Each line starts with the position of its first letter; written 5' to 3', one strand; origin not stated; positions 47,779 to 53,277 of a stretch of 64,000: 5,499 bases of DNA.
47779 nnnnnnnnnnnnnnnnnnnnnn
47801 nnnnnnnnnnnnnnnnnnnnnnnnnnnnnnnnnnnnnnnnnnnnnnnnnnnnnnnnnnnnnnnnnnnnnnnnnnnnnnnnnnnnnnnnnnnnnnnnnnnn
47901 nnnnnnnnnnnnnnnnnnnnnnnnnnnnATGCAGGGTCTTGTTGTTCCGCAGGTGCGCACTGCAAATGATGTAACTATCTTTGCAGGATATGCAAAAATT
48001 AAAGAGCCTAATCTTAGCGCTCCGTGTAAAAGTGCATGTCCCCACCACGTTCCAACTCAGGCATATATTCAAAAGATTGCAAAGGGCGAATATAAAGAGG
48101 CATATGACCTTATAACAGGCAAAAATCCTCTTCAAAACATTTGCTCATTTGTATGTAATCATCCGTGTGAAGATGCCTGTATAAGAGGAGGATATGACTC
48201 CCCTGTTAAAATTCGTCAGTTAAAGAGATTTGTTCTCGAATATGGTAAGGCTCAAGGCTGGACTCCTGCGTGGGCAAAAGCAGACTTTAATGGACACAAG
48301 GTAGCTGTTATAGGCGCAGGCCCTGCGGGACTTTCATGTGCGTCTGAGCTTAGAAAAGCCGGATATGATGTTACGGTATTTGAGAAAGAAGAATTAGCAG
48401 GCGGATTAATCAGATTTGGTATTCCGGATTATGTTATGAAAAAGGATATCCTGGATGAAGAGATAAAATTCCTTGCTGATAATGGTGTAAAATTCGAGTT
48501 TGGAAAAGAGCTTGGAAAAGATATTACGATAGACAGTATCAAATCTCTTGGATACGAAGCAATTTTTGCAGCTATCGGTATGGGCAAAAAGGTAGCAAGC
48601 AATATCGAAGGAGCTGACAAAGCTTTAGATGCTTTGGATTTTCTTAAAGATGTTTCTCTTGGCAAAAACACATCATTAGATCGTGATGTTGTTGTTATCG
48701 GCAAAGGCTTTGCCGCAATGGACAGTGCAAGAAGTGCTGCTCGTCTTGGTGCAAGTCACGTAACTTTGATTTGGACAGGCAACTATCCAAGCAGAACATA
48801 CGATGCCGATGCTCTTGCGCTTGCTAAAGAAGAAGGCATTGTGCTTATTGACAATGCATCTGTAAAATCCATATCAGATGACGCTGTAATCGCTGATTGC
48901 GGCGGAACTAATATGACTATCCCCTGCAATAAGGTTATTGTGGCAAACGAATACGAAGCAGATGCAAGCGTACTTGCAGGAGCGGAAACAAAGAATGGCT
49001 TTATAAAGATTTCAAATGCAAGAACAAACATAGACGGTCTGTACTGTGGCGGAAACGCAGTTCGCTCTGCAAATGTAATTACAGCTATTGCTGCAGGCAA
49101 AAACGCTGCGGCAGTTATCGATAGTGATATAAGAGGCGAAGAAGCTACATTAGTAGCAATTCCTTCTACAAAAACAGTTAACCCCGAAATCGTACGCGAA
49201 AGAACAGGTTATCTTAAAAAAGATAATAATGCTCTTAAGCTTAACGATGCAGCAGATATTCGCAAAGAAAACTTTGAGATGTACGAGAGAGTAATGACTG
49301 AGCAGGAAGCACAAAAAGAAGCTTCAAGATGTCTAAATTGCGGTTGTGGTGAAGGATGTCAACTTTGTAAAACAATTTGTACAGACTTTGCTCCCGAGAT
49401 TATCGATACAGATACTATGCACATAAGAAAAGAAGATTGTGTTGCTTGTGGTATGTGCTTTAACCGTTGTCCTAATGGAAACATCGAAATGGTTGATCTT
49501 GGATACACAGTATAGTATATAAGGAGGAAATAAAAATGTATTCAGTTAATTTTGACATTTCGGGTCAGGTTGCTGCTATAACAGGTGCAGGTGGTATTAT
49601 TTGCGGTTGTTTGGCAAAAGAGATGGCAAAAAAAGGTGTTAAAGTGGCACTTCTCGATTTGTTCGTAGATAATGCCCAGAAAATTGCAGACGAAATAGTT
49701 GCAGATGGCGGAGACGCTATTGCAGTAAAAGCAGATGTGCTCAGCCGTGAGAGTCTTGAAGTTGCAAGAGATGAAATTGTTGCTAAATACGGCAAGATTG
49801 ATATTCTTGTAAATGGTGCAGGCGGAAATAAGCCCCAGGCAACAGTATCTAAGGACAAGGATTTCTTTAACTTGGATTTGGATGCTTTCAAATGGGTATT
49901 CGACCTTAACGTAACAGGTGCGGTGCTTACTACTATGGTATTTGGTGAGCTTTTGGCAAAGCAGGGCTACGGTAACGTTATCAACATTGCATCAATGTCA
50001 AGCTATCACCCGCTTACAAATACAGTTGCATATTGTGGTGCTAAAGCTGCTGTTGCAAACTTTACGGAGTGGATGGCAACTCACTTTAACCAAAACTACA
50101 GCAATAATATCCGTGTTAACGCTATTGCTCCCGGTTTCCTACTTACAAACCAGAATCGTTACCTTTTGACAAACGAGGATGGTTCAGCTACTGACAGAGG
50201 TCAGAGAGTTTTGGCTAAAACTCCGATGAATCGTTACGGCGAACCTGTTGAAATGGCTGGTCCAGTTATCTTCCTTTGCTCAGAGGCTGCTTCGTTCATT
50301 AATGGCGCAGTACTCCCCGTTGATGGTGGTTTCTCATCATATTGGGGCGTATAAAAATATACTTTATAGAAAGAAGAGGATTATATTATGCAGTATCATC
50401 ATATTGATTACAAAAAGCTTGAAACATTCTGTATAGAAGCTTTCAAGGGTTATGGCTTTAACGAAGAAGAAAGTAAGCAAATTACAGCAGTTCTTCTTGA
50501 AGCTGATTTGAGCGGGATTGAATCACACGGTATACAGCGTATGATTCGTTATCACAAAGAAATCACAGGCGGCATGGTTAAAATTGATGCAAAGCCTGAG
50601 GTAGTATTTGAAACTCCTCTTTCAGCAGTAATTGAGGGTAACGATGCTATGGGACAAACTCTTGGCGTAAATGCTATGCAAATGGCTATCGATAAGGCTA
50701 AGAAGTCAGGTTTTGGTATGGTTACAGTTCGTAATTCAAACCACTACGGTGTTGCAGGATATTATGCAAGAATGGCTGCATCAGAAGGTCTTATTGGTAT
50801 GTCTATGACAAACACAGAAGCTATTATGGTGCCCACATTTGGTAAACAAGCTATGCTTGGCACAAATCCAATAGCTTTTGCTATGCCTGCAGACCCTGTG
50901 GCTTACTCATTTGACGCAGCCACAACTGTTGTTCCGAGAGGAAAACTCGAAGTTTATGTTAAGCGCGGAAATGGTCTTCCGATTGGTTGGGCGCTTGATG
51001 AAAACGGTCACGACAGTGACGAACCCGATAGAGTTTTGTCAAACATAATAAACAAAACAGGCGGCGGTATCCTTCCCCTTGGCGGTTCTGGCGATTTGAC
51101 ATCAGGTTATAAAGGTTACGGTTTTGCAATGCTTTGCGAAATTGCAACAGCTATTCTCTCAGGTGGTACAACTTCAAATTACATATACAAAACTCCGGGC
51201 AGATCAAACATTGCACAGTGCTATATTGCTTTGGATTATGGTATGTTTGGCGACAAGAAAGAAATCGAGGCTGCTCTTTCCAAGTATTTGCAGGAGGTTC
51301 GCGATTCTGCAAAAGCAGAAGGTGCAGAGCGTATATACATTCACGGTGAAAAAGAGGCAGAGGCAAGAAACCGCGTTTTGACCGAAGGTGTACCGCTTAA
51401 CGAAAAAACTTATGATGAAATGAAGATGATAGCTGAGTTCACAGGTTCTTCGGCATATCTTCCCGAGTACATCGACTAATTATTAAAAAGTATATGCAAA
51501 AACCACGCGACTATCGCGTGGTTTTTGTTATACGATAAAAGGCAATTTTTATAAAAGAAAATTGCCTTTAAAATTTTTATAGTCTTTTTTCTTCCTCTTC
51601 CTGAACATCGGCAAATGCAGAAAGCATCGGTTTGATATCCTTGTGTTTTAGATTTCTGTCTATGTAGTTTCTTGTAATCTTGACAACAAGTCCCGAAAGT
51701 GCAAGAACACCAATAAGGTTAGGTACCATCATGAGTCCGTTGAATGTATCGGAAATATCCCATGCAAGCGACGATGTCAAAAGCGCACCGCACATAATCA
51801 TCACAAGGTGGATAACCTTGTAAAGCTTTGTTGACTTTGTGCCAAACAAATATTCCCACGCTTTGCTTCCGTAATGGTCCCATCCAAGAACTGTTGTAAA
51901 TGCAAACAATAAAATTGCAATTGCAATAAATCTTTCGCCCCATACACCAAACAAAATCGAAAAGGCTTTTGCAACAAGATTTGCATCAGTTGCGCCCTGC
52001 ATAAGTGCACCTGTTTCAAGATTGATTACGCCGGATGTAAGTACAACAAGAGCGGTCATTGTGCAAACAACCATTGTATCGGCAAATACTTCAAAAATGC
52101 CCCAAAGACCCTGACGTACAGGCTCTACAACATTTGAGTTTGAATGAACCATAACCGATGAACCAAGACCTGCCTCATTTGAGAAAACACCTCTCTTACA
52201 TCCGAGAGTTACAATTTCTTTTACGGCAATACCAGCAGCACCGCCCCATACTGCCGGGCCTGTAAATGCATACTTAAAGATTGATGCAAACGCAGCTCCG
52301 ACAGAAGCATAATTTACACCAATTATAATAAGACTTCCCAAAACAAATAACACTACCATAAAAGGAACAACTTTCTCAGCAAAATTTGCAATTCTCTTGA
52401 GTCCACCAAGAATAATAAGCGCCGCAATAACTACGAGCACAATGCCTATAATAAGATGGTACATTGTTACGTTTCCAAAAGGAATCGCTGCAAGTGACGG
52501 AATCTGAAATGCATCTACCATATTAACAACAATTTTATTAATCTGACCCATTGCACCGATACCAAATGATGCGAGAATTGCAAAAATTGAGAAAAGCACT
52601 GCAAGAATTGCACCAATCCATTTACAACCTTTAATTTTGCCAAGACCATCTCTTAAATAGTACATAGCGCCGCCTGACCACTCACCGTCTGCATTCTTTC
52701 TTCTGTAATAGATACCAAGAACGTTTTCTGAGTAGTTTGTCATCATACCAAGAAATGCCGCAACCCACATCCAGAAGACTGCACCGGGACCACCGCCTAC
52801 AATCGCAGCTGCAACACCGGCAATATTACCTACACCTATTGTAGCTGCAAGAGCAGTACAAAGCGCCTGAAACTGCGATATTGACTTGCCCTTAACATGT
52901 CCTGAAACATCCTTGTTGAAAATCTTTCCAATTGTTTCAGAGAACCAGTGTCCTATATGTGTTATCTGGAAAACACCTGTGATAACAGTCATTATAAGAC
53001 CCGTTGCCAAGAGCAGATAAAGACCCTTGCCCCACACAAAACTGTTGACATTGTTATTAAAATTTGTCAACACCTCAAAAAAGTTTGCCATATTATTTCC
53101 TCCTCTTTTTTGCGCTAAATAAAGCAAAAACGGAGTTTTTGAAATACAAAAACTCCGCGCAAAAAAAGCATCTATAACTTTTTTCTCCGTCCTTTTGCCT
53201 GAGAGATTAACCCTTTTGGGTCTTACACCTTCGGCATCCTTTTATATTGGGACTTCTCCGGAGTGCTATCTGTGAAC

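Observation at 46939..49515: Single-polypeptide, domain-permuted dihydropyrimidine-dehydrogenase-like enzyme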

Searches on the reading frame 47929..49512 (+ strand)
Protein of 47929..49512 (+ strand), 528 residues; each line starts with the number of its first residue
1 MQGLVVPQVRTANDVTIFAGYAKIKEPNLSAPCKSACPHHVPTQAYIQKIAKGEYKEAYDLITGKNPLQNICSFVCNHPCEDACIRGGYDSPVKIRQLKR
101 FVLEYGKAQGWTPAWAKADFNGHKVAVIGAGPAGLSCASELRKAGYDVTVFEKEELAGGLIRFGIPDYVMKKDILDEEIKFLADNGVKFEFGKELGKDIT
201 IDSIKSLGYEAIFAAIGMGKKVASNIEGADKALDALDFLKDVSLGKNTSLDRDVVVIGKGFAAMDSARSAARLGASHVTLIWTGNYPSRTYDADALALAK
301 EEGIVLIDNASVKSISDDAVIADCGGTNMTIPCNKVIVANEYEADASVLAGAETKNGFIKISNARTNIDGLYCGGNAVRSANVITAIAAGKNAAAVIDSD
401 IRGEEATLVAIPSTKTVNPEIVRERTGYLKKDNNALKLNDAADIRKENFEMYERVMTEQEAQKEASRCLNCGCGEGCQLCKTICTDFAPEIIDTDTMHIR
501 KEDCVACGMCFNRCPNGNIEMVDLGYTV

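Call 56: search_solved_structures(query=window:47929-49512:+, max_evalue=1e-30, show_alignments=2)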
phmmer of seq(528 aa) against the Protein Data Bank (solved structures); distinct sequences matched with E-value up to 1e-30: 12.
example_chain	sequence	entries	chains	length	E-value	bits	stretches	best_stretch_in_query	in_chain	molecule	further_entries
9bov_A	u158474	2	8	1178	1.3e-71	245.5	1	28-305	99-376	Molybdopterin oxidoreductase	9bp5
9n5u_A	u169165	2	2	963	1.5e-63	218.8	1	31-306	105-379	NfnA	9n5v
8oh5_C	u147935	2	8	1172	2.7e-63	218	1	30-514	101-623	Formate dehydrogenase-O, major subunit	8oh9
5vj7_A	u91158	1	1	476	7e-44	153.9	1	29-306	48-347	Oxidoreductase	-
4ylf_B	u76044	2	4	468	2.9e-43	151.9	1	31-303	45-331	Dihydropyrimidine dehydrogenase subunit A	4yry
5jca_L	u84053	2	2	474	1e-41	146.8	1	29-307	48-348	NADH-dependent Ferredoxin:NADP Oxidoreductase (NfnI) subunit alpha | NADH-dependent Ferredoxin:NADP Oxidoreductase subunit alpha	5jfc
7mfm_I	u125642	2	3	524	1.4e-39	139.8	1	35-278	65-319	Glutamate synthase (NADPH) small chain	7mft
6s6s_G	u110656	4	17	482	5.3e-38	134.5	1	33-323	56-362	Glutamate synthase [NADPH] small chain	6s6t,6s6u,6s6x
2vdc_G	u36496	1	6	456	2.9e-37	132.1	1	33-323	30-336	GLUTAMATE SYNTHASE [NADPH] SMALL CHAIN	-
7m31_A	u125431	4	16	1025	3.1e-32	115.5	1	30-305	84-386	Dihydropyrimidine dehydrogenase [NADP(+)]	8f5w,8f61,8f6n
1gt8_A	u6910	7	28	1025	3.1e-32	115.5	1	30-305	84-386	DIHYDROPYRIMIDINE DEHYDROGENASE | Dihydropyrimidine dehydrogenase [NADP(+)]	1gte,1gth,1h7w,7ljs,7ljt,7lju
1h7x_A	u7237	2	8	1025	3.1e-32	115.5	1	30-305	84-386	DIHYDROPYRIMIDINE DEHYDROGENASE | Dihydropyrimidine dehydrogenase [NADP(+)]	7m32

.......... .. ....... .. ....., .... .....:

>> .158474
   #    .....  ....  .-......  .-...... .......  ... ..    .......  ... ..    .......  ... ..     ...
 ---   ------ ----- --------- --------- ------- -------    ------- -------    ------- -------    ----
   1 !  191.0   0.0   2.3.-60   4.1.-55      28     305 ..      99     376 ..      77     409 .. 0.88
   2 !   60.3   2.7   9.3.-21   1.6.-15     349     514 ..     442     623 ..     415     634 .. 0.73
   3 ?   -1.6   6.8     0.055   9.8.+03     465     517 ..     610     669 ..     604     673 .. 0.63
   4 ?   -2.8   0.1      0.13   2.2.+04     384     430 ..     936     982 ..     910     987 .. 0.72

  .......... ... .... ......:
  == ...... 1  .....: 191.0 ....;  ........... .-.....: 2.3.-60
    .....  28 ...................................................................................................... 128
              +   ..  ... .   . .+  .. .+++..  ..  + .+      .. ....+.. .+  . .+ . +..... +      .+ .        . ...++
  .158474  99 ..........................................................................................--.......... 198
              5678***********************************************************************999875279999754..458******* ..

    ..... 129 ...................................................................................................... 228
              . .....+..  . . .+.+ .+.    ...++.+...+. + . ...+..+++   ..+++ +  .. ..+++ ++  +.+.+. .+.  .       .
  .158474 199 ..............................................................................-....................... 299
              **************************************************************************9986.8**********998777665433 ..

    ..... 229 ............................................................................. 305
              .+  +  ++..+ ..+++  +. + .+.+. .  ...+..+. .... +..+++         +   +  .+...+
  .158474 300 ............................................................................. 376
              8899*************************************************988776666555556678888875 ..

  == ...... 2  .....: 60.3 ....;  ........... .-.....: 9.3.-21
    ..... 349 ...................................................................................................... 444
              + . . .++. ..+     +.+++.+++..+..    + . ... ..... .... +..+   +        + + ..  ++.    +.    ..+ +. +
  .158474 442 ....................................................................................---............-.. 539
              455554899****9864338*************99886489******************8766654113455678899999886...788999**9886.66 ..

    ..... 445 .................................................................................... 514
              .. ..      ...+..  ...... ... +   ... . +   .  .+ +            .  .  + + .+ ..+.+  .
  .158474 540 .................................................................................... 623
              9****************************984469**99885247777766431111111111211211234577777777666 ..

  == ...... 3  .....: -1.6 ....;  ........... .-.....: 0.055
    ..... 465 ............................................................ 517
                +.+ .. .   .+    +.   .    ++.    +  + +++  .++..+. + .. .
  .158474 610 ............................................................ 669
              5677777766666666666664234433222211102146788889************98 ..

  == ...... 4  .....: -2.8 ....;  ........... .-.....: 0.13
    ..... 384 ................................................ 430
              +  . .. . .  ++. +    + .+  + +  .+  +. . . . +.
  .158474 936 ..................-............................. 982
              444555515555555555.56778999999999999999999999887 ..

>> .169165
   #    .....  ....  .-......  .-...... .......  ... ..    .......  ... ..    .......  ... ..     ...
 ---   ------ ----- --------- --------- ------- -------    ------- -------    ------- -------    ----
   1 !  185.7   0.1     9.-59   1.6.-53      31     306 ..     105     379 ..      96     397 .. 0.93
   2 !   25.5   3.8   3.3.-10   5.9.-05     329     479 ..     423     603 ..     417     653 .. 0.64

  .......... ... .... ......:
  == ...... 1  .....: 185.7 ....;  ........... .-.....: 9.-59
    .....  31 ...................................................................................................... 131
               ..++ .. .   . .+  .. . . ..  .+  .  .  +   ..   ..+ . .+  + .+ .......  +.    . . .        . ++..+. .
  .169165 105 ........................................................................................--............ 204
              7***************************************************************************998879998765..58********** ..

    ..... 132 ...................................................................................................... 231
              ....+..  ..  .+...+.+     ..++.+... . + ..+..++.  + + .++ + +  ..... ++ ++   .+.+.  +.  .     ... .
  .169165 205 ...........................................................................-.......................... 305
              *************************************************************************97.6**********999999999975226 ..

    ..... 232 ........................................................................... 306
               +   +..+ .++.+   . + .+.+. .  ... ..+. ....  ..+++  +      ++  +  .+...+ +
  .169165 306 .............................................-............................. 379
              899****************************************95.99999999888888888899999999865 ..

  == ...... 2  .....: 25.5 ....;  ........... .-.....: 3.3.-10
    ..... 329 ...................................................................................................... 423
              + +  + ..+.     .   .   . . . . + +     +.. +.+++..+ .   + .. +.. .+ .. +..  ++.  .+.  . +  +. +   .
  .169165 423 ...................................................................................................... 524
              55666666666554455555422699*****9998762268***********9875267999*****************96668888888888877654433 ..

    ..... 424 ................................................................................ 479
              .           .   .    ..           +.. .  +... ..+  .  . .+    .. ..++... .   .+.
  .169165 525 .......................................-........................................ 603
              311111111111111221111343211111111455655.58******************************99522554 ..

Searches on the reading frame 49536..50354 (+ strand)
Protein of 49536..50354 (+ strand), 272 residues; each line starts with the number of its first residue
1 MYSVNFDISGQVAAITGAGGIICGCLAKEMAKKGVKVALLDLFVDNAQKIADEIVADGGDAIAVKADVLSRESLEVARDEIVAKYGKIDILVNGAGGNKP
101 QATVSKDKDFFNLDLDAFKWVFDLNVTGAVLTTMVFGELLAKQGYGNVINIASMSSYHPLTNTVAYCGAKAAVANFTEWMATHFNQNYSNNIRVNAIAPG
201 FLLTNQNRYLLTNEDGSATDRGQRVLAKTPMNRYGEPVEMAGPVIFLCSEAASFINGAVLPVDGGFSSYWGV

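Call 5: search_protein_families(library=pfam, proteins=[window:49536-50354:+], max_evalue=0.001)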
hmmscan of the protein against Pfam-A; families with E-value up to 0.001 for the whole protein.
window:49536-50354:+ (272 aa): 4 families
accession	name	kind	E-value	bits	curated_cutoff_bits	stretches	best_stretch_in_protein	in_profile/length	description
PF13561.12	adh_short_C2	-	8.1e-47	160.2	27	1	24-267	10-236/236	Enoyl-(Acyl carrier protein) reductase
PF00106.31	adh_short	-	5.6e-42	143.9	26.6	1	11-211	1-191/195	short chain dehydrogenase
PF01370.27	Epimerase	-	3e-05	24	20.9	1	14-200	2-176/240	NAD dependent epimerase/dehydratase family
PF08659.16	KR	-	6e-05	23.5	22.6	1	15-182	5-165/180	KR domain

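Call 11: search_protein_families(library=ncbifam, proteins=[window:49536-50354:+], max_evalue=0.00001)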
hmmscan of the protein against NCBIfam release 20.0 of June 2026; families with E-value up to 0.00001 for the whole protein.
window:49536-50354:+ (272 aa): 212 families (the best 25 are shown)
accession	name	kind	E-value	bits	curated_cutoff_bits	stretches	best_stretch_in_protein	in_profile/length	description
NF006132.0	PRK08277.1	subfamily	6.8e-108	360.3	281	1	4-272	4-280/280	D-mannonate oxidoreductase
NF005559.1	PRK07231.1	subfamily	2.9e-55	187.5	215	1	8-266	2-247/249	glucose 1-dehydrogenase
NF004791.0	PRK06138.1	equivalog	3e-50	170.9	312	1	8-267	3-250/252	SDR family oxidoreductase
NF005446.0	PRK07035.1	equivalog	5.3e-48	163.5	373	1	4-267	5-254/255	SDR family oxidoreductase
NF004773.0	PRK06113.1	equivalog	8.1e-48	163.1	367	1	3-265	4-249/255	7-alpha-hydroxysteroid dehydrogenase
NF006070.0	PRK08213.1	subfamily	2.8e-47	161.4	279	1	5-267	7-257/259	gluconate 5-dehydrogenase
NF052558.1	MBtsdlDhBudC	equivalog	1.9e-45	155.4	270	1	10-268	3-243/250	meso-2,3-butanediol dehydrogenase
NF004778.0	PRK06124.1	equivalog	3.3e-45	154.5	303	1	4-267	5-253/256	SDR family oxidoreductase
NF005309.0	PRK06841.1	subfamily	6.1e-45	153.7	286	1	3-267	8-253/255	GolD/DthD family dehydrogenase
NF009466.0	PRK12826.1-2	subfamily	7e-45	153.4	222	1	11-266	4-244/248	3-oxoacyl-ACP reductase FabG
NF004774.0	PRK06114.1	equivalog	8.7e-45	153.1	360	1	5-268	11-261/262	SDR family oxidoreductase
NF049979.1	AlphHSDSHdhA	equivalog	1.4e-44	152.5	350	1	9-267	2-247/258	7alpha-hydroxysteroid dehydrogenase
NF005853.0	PRK07774.1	equivalog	4.7e-44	150.7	303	1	7-266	3-246/250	SDR family oxidoreductase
NF053701.1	CsHdxCHCADhChcB2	equivalog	7.1e-44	150.2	350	1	9-267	2-243/245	cis-4-hydroxycyclohexanecarboxylate dehydrogenase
NF005488.0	PRK07097.1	equivalog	9.5e-44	149.5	369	1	4-271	4-262/266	gluconate 5-dehydrogenase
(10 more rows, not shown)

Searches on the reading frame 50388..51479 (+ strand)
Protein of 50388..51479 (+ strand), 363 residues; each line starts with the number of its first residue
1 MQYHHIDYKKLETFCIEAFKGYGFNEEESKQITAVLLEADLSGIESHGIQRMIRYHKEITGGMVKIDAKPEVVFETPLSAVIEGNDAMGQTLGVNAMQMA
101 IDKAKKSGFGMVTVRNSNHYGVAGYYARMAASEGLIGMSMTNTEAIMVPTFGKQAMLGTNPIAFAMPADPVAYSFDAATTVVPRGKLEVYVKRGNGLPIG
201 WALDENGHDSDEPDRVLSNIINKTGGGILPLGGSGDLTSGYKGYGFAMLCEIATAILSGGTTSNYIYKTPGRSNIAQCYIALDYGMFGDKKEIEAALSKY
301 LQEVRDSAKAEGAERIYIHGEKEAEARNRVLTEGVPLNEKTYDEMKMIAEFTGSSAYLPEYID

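Call 5: search_protein_families(library=pfam, proteins=[window:50388-51479:+], max_evalue=0.001)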
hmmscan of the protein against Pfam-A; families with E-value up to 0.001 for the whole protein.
window:50388-51479:+ (363 aa): 1 family
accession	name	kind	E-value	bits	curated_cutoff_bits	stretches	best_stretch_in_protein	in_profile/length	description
PF02615.19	Ldh_2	-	5.2e-114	381.3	38.8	1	6-346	1-333/333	Malate/L-lactate dehydrogenase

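Call 11: search_protein_families(library=ncbifam, proteins=[window:50388-51479:+], max_evalue=0.00001)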
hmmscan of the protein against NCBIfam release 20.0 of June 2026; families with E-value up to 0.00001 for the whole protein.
window:50388-51479:+ (363 aa): 5 families
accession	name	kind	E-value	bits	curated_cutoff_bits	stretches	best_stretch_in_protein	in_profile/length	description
NF040650.1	sulfolac_dhydr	equivalog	5.8e-72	242.7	500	1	11-350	8-331/339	L-sulfolactate dehydrogenase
NF007504.0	PRK10098.1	equivalog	1.2e-55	188.7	336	1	2-351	3-343/360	malate/lactate/ureidoglycolate dehydrogenase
NF011599.0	PRK15025.1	equivalog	2.4e-52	178.3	356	1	6-346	3-332/349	ureidoglycolate dehydrogenase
TIGR03175.1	AllD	equivalog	9.3e-51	173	496.2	1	9-344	6-330/349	ureidoglycolate dehydrogenase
NF009750.0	PRK13260.1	equivalog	1.4e-45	155.9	316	1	6-346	3-330/332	3-dehydro-L-gulonate 2-dehydrogenase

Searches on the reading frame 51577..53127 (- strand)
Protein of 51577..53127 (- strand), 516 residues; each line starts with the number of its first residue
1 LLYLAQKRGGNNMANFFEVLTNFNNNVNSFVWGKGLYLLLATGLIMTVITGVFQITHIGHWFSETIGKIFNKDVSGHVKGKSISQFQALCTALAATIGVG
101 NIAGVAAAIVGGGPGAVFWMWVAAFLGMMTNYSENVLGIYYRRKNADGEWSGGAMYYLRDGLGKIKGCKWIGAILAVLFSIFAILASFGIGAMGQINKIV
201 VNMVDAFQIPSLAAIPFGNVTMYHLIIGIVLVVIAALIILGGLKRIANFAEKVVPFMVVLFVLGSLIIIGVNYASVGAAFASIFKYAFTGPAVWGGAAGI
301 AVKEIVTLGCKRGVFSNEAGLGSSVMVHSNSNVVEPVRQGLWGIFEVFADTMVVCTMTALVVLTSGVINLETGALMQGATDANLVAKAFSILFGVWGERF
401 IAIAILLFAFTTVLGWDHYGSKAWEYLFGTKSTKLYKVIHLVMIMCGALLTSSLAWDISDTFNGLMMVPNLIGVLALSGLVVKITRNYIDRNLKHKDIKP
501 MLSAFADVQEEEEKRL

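Call 5: search_protein_families(library=pfam, proteins=[window:51577-53127:-], max_evalue=0.001)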
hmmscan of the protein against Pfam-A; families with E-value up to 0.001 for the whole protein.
window:51577-53127:- (516 aa): 1 family
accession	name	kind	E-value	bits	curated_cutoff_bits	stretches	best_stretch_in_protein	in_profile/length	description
PF01235.23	Na_Ala_symp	-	4.3e-129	431.7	24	1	79-495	9-386/392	Sodium:alanine symporter family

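Call 11: search_protein_families(library=ncbifam, proteins=[window:51577-53127:-], max_evalue=0.00001)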
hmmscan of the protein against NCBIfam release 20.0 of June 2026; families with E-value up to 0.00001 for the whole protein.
window:51577-53127:- (516 aa): 1 family
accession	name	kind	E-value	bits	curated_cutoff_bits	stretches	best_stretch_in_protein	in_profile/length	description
TIGR00835.1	agcS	subfamily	1.3e-127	426.2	272.65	1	32-488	1-424/424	amino acid carrier protein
